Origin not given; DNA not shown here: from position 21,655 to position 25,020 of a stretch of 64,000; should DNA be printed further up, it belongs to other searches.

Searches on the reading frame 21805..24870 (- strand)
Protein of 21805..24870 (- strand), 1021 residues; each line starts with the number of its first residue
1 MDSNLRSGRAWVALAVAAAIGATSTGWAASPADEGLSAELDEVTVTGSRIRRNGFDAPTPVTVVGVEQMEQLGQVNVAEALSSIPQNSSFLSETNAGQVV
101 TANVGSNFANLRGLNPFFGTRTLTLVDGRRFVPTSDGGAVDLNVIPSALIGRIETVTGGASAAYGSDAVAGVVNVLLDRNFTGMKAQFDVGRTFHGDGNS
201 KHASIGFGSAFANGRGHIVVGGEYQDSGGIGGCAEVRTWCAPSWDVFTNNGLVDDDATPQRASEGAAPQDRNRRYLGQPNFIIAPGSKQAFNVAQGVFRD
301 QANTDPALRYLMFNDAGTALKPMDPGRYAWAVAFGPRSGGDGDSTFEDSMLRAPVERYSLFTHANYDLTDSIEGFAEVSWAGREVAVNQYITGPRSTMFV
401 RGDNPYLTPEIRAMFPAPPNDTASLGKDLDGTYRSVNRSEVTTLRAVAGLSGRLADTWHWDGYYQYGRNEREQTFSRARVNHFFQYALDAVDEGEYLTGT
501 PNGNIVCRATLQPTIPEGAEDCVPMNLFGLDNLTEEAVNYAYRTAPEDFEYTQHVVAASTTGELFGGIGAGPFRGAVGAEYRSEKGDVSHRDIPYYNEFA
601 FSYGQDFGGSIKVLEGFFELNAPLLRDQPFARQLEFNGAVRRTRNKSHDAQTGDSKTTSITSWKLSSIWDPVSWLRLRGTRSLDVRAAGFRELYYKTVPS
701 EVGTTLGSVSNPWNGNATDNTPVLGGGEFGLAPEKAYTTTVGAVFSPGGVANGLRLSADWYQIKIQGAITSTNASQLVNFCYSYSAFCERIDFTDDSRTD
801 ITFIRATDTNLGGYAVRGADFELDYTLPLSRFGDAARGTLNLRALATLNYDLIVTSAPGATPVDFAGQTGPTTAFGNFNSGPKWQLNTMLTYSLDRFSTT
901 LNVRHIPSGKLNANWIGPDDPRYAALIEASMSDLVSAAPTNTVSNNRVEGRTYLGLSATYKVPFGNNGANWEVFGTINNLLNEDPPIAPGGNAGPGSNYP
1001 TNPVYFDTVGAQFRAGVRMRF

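Call 68: search_protein_families(library=pfam, proteins=[window:21805-24870:-], max_evalue=0.01)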
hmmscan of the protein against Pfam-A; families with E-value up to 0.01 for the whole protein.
window:21805-24870:- (1021 aa): 1 family
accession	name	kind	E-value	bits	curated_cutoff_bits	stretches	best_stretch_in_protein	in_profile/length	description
PF07715.20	Plug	-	4.2e-19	69.5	23.9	1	56-172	4-107/107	TonB-dependent Receptor Plug Domain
